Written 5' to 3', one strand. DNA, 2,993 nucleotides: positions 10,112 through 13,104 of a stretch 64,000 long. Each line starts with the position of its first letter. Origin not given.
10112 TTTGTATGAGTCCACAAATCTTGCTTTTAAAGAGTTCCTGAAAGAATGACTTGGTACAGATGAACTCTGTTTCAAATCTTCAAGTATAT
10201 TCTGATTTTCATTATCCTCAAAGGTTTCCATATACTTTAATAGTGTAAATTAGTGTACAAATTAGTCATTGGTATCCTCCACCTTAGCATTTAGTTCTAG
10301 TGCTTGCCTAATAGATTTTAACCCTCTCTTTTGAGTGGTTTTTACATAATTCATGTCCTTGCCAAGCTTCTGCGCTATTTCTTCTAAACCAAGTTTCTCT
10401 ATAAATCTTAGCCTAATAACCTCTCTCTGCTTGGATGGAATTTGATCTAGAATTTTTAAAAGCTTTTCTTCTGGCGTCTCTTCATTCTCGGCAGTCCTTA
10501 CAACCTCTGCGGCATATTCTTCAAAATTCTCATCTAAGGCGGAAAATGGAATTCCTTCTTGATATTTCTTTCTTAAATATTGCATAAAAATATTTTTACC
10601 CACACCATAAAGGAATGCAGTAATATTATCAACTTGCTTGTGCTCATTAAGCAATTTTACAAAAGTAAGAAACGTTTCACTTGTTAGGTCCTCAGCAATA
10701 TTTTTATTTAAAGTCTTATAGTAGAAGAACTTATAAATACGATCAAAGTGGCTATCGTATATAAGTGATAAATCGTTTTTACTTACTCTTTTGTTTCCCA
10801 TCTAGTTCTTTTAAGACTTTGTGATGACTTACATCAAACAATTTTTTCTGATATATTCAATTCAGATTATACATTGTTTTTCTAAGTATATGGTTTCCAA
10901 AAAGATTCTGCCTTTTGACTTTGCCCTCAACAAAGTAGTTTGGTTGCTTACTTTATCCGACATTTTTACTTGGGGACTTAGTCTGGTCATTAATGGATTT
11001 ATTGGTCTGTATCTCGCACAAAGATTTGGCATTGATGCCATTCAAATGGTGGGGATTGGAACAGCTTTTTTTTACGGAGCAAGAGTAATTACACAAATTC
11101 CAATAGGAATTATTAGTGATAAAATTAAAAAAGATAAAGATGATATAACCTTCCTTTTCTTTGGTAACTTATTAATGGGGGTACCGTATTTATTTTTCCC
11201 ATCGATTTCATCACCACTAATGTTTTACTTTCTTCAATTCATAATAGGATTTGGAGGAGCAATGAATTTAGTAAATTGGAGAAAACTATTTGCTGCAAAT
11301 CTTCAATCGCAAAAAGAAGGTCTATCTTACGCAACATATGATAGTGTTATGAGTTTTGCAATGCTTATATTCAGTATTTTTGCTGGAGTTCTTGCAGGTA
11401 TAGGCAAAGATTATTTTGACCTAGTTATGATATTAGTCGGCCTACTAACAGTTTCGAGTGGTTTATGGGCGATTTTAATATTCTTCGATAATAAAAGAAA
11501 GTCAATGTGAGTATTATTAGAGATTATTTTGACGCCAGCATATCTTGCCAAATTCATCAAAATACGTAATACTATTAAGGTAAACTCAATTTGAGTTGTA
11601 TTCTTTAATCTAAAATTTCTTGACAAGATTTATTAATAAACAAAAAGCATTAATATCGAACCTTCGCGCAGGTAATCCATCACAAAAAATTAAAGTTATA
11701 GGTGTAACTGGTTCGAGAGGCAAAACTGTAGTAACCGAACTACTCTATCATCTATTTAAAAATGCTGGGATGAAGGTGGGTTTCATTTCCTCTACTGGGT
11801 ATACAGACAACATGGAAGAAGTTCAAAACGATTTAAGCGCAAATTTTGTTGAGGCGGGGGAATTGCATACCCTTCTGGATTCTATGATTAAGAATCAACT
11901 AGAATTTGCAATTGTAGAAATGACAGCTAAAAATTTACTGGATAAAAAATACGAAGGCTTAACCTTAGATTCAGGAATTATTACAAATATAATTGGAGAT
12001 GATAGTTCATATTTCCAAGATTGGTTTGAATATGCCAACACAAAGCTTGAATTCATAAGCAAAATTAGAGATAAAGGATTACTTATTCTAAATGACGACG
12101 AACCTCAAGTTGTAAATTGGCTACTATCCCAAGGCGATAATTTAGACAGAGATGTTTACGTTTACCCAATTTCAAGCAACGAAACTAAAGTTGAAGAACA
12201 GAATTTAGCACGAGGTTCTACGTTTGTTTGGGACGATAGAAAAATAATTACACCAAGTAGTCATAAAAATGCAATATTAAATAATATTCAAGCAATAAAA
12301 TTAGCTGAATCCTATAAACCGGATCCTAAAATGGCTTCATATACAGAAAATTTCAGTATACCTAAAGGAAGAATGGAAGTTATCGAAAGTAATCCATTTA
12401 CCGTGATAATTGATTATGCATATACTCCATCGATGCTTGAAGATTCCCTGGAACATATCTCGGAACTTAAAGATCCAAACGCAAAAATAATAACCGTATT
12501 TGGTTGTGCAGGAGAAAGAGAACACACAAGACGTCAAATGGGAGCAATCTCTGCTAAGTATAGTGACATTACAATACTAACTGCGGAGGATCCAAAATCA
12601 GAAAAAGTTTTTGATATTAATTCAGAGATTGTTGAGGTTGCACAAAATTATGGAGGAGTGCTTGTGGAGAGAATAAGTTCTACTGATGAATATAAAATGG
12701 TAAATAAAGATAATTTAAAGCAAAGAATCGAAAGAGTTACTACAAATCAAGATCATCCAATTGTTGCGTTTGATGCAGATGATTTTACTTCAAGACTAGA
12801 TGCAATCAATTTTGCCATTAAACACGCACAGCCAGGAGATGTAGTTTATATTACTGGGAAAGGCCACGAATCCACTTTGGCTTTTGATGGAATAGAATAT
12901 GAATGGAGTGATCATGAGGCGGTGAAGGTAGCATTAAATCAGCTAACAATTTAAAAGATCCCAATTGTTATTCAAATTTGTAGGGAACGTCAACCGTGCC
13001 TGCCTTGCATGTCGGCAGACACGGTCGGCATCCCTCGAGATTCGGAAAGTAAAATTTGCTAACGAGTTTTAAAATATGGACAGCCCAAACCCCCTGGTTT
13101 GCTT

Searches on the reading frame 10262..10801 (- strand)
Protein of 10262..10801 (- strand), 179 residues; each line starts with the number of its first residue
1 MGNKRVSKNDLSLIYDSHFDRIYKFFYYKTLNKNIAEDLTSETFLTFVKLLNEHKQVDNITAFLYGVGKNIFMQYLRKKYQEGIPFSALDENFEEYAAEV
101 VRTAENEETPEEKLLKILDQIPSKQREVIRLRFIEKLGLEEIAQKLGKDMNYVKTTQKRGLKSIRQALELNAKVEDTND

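Call 76: search_protein_families(library=pfam, proteins=[window:10262-10801:-], max_evalue=0.0001)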
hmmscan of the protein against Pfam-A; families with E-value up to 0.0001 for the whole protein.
window:10262-10801:- (179 aa): 3 families
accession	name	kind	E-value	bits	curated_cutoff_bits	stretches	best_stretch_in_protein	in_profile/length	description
PF04545.22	Sigma70_r4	-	3.8e-10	39.6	24.1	1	118-166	2-50/50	Sigma-70, region 4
PF08281.18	Sigma70_r4_2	-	2e-09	37.4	25.7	1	112-163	2-53/54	Sigma-70, region 4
PF04542.20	Sigma70_r2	-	7e-07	29.4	24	1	15-79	2-68/71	Sigma-70 region 2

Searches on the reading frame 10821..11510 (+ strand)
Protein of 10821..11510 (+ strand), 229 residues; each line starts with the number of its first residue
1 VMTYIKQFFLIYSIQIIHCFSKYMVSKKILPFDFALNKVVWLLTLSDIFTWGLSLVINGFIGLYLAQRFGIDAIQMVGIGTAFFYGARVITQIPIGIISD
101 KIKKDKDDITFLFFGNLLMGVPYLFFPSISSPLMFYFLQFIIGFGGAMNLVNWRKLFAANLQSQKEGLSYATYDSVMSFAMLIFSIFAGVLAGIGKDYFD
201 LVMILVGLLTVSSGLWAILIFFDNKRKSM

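Call 76: search_protein_families(library=pfam, proteins=[window:10821-11510:+], max_evalue=0.0001)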
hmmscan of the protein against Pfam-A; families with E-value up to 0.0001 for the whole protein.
window:10821-11510:+ (229 aa): 1 family
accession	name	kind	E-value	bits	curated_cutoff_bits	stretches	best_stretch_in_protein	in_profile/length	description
PF07690.21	MFS_1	-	7.2e-16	58.5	33.4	1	41-227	2-178/347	Major Facilitator Superfamily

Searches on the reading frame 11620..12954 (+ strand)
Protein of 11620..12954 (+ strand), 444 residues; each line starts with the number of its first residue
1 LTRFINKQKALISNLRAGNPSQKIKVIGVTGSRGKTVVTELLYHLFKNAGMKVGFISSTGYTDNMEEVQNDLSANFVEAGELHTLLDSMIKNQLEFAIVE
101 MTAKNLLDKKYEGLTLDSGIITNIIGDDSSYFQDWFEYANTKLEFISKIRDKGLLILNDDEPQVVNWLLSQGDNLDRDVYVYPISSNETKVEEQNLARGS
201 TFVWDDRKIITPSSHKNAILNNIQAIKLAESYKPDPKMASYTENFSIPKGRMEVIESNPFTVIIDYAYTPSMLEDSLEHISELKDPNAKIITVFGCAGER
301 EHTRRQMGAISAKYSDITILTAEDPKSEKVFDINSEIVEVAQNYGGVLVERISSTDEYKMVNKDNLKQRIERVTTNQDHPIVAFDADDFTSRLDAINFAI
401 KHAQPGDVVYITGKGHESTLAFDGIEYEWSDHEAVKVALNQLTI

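Call 60: search_protein_families(library=pfam, proteins=[window:11620-12954:+], max_evalue=0.0001)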
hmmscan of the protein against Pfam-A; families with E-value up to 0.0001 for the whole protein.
window:11620-12954:+ (444 aa): 2 families
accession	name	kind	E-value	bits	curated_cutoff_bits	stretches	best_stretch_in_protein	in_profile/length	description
PF08245.18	Mur_ligase_M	-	7.7e-24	85.2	24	1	29-198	1-161/200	Mur ligase middle domain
PF02875.26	Mur_ligase_C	-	2.5e-22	80.5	28.4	1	250-415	1-127/127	Mur ligase, glutamate ligase domain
